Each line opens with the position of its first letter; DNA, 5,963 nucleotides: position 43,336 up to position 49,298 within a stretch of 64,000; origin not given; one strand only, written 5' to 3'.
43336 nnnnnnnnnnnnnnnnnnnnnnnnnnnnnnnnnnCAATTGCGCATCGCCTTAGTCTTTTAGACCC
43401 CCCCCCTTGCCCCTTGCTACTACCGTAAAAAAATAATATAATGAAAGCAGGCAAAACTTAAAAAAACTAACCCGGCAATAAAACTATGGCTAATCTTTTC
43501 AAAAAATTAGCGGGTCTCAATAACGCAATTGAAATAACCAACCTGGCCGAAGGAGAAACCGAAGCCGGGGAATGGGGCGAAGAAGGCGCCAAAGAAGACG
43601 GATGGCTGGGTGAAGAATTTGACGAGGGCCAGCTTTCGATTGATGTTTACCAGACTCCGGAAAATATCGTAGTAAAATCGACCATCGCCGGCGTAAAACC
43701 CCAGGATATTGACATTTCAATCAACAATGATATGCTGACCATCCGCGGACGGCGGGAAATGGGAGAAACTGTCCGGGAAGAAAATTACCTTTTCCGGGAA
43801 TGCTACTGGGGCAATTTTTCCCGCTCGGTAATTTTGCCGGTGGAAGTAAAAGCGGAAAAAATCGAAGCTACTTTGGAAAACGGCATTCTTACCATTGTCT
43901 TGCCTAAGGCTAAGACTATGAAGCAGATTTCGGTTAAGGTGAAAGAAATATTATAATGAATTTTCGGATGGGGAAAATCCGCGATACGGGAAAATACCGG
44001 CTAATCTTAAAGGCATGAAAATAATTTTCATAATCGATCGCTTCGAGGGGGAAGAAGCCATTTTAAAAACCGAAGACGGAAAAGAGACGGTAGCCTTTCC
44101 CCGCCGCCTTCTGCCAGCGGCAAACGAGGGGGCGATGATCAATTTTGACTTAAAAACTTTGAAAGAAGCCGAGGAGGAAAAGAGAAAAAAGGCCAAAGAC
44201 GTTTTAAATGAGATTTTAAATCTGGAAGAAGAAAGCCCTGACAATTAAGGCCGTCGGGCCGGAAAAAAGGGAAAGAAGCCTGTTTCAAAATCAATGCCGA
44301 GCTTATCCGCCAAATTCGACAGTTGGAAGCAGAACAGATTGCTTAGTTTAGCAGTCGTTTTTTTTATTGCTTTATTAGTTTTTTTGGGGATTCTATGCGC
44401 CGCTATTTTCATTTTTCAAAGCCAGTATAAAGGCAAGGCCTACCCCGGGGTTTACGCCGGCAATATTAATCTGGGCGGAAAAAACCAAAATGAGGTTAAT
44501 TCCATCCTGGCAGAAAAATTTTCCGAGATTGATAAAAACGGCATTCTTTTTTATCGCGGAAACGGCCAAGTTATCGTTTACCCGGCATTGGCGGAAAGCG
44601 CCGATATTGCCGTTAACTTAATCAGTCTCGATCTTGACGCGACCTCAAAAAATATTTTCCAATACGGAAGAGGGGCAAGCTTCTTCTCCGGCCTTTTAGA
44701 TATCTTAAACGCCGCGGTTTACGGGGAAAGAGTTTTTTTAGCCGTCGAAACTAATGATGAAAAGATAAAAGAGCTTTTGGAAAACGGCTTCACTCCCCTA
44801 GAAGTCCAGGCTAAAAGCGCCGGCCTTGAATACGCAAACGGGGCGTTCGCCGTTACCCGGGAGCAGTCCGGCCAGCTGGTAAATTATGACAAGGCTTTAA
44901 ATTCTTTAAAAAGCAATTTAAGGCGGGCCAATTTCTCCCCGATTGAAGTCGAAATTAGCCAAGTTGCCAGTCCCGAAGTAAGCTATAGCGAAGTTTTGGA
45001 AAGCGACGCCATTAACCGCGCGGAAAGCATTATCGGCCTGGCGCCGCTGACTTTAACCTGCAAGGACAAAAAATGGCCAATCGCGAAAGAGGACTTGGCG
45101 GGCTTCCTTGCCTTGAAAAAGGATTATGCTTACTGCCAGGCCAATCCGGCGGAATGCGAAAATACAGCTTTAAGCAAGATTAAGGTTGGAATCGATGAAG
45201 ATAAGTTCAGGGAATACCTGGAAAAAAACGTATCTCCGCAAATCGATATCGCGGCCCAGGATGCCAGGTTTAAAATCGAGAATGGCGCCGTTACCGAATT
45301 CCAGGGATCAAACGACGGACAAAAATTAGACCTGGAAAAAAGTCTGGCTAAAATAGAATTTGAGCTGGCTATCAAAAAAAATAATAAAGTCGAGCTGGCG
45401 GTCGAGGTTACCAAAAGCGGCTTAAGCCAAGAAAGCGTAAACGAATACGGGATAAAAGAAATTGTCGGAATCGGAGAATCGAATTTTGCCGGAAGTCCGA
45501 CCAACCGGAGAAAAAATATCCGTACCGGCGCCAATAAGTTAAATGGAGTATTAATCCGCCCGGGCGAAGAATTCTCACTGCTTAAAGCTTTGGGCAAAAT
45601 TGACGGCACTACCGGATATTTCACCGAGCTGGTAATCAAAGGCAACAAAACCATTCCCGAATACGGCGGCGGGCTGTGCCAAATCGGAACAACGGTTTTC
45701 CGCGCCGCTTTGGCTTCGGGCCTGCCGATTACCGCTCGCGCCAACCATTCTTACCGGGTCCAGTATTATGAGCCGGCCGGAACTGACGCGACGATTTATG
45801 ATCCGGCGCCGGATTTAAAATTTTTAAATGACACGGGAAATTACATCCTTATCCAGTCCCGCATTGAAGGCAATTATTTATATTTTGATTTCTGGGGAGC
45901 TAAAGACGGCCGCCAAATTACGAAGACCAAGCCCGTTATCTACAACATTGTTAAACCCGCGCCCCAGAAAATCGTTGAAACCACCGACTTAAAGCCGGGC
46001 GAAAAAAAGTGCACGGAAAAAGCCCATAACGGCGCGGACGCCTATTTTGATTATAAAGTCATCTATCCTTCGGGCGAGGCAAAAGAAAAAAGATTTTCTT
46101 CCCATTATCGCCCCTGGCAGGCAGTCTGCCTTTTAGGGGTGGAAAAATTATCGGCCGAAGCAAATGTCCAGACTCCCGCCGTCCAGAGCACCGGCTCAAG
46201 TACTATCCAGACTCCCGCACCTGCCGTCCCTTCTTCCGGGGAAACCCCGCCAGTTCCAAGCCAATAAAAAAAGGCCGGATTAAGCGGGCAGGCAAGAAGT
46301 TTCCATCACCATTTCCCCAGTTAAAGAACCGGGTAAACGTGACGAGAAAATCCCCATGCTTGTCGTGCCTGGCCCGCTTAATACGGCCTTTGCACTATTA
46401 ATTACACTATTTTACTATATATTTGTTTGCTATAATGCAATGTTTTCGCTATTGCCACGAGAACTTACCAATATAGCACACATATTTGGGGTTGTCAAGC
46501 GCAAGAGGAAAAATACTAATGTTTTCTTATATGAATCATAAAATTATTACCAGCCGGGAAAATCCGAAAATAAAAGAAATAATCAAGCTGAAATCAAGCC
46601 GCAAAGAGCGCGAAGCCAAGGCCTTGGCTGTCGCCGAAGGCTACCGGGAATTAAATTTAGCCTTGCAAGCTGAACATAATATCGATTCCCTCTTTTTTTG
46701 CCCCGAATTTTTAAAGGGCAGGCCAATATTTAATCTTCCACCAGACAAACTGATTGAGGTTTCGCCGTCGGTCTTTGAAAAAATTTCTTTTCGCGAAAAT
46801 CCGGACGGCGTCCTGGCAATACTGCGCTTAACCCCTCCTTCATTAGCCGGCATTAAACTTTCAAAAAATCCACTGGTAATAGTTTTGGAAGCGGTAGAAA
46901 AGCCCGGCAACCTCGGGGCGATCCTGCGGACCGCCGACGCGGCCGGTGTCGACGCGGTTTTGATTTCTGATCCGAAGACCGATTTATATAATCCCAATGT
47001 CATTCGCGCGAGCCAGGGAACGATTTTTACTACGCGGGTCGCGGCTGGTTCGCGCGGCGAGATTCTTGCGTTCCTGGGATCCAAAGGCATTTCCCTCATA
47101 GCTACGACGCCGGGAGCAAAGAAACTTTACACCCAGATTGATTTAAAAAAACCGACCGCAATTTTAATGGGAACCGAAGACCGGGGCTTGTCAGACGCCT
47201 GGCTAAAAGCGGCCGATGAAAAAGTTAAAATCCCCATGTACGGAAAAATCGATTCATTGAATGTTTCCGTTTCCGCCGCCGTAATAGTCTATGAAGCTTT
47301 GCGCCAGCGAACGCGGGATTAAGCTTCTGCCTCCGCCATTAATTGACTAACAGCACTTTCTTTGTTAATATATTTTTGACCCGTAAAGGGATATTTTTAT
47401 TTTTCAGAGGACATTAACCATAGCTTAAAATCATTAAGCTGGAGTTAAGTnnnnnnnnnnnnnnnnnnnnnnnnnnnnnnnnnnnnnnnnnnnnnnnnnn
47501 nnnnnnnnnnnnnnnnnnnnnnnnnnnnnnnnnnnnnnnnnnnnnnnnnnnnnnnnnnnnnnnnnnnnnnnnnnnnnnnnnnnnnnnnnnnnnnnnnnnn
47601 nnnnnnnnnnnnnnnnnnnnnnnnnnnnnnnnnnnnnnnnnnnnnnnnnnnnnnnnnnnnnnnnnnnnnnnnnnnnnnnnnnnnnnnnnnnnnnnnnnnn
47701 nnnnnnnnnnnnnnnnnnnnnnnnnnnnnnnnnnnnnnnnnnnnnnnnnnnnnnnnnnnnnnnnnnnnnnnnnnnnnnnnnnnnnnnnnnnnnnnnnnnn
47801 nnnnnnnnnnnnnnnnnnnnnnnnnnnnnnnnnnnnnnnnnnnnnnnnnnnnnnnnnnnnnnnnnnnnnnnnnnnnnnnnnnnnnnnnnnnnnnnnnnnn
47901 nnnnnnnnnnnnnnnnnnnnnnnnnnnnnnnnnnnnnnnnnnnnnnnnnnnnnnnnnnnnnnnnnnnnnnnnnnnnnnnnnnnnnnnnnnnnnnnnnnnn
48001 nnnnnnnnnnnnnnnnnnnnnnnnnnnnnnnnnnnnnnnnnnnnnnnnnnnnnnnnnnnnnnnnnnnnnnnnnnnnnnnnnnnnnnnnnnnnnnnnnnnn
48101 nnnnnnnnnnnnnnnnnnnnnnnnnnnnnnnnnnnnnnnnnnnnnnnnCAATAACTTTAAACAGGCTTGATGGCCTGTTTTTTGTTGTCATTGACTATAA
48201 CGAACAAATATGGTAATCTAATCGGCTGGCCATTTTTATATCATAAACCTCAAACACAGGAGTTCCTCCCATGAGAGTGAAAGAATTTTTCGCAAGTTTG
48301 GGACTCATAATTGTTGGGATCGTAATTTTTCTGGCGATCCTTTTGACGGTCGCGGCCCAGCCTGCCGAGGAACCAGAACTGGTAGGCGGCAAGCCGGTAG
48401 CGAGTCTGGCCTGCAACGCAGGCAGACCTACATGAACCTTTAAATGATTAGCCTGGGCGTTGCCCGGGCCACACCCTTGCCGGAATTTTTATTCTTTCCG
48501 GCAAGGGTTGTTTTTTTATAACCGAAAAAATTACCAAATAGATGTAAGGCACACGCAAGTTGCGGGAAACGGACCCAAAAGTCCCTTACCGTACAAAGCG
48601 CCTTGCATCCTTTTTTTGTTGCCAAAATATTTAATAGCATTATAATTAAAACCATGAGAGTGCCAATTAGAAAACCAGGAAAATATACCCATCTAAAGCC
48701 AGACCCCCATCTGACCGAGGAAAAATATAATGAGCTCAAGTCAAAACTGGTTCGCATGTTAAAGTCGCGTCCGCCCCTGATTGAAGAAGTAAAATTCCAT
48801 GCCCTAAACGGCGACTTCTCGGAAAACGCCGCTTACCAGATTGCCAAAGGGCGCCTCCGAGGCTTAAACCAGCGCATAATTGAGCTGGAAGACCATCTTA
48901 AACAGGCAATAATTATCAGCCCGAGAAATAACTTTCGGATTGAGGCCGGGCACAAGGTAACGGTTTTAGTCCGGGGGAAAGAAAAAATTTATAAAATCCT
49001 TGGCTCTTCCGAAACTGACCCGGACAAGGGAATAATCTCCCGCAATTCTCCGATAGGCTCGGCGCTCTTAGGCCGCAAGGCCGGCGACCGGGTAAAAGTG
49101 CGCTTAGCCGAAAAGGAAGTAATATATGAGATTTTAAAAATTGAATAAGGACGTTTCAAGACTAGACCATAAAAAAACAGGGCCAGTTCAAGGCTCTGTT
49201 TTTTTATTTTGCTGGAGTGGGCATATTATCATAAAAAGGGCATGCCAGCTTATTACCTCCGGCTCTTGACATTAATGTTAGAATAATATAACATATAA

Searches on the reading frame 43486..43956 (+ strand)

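Call 71: search_protein_families(library=pfam, proteins=[window:43486-43956:+], max_evalue=0.00001)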
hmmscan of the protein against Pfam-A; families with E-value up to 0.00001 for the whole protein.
window:43486-43956:+ (156 aa): 2 families
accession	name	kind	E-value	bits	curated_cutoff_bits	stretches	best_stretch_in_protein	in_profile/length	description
PF00011.27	HSP20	-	9.5e-20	71.1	20.8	1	54-152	2-101/102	Hsp20/alpha crystallin family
PF17886.7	ArsA_HSP20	-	1.6e-06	28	22.5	1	61-138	4-62/63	HSP20-like domain found in ArsA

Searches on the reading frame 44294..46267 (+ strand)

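Call 72: search_protein_families(library=pfam, proteins=[window:44294-46267:+], max_evalue=0.00001)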
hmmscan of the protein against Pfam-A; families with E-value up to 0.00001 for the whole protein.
window:44294-46267:+ (657 aa): 2 families
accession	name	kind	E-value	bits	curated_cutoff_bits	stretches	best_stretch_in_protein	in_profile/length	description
PF04294.18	VanW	-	6.6e-40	136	27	1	404-534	1-130/130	VanW like protein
PF12229.13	PG_binding_4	-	1.4e-22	80.5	22.1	2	110-213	10-112/117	Putative peptidoglycan binding domain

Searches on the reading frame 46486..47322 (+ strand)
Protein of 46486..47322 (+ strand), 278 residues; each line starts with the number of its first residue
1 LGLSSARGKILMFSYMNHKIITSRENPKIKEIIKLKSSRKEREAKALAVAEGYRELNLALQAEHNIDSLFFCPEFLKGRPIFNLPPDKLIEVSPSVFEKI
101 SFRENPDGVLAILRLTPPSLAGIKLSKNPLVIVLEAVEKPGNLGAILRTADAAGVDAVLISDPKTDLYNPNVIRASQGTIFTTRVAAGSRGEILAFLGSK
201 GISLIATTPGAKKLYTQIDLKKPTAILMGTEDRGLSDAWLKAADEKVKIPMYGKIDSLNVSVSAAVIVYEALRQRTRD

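Call 72: search_protein_families(library=pfam, proteins=[window:46486-47322:+], max_evalue=0.00001)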
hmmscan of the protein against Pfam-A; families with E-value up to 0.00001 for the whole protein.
window:46486-47322:+ (278 aa): 2 families
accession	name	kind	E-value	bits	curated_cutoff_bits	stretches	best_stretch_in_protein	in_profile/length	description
PF00588.24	SpoU_methylase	-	1.1e-41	142.7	29.7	1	130-269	2-142/142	SpoU rRNA Methylase family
PF22435.1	MRM3-like_sub_bind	-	9.7e-18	64.8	27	1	26-111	1-84/84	MRM3-like substrate binding domain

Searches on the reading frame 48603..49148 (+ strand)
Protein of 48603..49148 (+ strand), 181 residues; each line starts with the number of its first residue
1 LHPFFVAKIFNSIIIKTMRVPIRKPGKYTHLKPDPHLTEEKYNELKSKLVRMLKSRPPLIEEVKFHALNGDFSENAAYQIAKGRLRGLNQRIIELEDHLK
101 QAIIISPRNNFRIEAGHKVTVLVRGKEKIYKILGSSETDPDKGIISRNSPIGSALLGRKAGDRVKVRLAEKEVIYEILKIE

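Call 72: search_protein_families(library=pfam, proteins=[window:48603-49148:+], max_evalue=0.00001)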
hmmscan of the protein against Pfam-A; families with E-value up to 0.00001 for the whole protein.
window:48603-49148:+ (181 aa): 2 families
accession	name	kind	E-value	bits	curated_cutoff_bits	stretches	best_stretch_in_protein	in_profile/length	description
PF01272.25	GreA_GreB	-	3.1e-19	69.2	26.9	1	112-181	5-76/77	Transcription elongation factor, GreA/GreB, C-term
PF03449.20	GreA_GreB_N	-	1.1e-13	51.5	24.5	1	37-104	3-71/71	Transcription elongation factor, N-terminal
